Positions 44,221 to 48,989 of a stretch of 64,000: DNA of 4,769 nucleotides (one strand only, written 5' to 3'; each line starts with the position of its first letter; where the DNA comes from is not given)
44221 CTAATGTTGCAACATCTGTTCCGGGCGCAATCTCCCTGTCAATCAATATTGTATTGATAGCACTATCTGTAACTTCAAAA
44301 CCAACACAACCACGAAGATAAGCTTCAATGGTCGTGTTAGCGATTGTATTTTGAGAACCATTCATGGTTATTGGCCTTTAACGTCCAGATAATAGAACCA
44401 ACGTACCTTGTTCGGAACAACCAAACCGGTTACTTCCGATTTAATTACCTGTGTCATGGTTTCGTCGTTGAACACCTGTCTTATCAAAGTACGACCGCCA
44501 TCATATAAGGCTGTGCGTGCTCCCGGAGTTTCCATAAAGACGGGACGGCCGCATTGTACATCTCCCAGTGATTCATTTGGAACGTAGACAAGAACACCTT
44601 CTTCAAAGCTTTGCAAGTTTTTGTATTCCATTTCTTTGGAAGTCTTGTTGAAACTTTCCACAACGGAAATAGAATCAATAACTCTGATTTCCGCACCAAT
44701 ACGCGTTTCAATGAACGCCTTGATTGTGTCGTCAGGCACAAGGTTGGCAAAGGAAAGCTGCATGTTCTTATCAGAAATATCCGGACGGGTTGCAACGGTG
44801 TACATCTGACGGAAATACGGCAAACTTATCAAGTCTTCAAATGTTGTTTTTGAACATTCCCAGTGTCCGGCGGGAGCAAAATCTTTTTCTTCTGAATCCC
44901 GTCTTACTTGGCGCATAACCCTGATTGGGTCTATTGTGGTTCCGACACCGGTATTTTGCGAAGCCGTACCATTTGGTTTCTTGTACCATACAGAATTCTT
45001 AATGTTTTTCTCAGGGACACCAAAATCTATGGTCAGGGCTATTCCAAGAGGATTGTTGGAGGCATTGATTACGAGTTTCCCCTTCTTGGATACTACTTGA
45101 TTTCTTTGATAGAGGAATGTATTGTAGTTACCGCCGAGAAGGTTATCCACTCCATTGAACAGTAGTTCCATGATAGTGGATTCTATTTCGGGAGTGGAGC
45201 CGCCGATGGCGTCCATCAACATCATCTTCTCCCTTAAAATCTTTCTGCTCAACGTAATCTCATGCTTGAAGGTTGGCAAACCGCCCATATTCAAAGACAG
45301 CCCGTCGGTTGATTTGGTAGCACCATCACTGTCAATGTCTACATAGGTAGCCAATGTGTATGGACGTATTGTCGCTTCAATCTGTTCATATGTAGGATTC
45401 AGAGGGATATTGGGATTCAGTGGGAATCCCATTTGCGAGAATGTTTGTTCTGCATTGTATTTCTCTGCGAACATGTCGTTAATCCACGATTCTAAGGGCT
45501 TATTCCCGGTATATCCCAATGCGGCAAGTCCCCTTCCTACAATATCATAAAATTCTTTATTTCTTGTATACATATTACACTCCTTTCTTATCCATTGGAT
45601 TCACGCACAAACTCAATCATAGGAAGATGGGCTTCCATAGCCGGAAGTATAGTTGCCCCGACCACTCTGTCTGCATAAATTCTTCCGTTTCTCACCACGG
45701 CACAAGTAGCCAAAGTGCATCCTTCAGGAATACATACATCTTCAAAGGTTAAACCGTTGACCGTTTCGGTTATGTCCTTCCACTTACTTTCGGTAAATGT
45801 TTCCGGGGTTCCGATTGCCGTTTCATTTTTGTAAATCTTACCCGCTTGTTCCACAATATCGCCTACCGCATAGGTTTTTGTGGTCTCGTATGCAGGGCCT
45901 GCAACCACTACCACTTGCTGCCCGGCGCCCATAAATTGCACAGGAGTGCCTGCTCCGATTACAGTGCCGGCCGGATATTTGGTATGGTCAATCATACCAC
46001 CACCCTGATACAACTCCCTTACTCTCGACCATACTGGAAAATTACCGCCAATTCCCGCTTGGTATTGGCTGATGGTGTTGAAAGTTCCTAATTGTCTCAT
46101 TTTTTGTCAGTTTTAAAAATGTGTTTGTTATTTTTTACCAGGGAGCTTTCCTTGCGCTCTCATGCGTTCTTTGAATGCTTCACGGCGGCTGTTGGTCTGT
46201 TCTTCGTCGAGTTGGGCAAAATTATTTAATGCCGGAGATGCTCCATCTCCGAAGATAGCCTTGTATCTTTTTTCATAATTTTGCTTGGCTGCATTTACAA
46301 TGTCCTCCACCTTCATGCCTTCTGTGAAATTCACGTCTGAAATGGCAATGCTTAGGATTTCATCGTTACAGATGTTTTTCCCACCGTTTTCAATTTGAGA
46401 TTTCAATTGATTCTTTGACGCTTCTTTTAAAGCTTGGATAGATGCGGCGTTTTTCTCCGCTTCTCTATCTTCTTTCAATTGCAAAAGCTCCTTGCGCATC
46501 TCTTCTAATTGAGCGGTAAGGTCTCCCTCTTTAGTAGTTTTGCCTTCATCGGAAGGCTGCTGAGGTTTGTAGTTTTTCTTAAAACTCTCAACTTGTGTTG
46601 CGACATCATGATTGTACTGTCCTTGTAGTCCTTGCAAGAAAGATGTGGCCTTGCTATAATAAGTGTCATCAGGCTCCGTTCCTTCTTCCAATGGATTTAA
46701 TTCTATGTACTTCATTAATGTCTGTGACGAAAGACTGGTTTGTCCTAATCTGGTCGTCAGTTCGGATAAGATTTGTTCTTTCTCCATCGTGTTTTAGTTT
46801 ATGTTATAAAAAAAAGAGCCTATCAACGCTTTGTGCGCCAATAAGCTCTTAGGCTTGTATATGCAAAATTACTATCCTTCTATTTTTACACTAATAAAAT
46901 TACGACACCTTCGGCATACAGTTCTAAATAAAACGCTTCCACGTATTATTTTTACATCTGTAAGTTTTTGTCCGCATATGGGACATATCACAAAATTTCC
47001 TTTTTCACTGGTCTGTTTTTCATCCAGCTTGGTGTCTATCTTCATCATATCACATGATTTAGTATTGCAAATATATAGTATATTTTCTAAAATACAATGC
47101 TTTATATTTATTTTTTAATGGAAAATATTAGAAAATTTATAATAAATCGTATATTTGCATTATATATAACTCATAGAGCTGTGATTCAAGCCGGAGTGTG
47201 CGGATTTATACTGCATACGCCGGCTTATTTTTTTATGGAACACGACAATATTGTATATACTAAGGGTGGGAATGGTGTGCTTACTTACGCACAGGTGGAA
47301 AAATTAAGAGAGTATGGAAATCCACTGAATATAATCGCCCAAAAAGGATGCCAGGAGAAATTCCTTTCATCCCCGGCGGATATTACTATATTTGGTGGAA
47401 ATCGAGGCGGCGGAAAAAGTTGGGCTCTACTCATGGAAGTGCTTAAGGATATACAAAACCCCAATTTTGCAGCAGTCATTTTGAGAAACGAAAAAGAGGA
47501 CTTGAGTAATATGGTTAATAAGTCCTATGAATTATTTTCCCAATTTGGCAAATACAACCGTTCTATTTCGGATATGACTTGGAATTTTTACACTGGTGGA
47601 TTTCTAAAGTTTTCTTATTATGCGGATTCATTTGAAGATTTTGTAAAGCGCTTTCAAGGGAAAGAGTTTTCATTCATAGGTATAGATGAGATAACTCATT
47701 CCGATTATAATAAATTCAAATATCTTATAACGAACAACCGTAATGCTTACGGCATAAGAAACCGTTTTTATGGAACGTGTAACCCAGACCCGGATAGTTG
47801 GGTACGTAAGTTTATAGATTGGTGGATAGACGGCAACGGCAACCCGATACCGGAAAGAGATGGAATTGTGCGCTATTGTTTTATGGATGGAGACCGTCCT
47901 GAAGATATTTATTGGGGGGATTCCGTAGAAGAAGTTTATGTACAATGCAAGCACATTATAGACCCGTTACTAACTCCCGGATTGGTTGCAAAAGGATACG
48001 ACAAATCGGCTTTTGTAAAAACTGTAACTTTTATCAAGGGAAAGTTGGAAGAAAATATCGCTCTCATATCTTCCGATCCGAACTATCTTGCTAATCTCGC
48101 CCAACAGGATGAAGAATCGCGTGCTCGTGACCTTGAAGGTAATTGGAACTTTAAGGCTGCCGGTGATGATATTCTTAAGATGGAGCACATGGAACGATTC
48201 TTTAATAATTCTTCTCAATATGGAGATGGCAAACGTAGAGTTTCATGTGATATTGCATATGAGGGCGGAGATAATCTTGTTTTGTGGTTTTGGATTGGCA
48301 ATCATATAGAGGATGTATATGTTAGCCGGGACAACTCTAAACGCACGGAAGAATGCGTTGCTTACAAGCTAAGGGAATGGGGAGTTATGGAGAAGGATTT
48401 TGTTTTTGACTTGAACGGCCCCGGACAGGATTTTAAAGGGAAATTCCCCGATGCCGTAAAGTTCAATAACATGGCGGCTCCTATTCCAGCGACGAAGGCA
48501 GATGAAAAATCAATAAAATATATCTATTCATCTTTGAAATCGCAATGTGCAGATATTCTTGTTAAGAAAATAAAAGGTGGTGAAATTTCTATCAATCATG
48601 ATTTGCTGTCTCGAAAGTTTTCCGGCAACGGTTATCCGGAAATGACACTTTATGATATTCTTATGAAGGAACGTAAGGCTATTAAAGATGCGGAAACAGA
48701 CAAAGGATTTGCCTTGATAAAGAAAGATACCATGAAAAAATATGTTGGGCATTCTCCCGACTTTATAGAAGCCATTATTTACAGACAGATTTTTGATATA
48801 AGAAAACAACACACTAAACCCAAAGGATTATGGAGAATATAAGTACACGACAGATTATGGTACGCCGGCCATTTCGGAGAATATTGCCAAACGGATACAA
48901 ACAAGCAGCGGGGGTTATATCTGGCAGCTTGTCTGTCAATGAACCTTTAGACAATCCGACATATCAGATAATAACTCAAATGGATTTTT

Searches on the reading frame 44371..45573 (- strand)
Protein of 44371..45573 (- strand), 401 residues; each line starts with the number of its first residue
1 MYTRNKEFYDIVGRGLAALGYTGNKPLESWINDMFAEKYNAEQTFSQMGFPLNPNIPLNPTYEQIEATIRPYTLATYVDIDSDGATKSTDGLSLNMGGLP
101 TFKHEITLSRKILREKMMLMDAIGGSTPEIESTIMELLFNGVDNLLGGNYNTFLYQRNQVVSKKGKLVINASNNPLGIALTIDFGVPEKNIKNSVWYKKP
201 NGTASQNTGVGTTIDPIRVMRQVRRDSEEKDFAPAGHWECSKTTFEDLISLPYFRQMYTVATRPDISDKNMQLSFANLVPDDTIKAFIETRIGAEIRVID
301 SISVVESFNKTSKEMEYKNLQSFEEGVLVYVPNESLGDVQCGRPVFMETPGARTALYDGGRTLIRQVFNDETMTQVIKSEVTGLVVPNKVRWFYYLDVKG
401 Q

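Call 16: search_protein_families(library=phrogs, max_evalue=0.001, proteins=[window:44371-45573:-])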
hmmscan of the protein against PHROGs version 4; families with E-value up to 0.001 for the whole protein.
window:44371-45573:- (401 aa): 1 family
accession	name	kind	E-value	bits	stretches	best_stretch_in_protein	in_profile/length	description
phrog_29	-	head and packaging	1.3e-16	61.8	1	63-400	65-360/439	major head protein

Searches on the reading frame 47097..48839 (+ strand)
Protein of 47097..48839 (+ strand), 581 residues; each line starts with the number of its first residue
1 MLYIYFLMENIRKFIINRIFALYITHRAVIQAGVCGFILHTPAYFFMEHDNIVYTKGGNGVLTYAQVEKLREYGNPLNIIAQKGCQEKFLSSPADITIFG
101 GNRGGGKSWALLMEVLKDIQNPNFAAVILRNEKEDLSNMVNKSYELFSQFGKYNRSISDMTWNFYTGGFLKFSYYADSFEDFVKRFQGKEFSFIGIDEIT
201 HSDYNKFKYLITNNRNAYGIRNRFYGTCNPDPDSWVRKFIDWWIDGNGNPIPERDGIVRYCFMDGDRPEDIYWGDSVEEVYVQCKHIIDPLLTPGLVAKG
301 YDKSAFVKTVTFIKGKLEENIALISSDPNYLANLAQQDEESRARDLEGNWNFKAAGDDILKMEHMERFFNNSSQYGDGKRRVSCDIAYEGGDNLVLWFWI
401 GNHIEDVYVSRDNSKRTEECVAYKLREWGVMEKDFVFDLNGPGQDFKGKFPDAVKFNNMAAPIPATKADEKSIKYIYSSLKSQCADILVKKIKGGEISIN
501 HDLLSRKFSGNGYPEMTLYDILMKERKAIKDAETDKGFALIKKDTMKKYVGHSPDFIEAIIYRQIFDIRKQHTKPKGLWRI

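Call 16: search_protein_families(library=phrogs, max_evalue=0.001, proteins=[window:47097-48839:+])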
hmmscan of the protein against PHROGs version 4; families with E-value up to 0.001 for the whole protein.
window:47097-48839:+ (581 aa): 3 families
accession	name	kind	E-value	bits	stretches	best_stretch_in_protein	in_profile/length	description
phrog_979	-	head and packaging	2.2e-70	239.1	1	69-368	141-424/642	terminase large subunit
phrog_9526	-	head and packaging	3.2e-28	99.9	1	82-348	11-268/280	terminase large subunit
phrog_2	-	head and packaging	7.2e-16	59.1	1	85-571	269-596/807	terminase large subunit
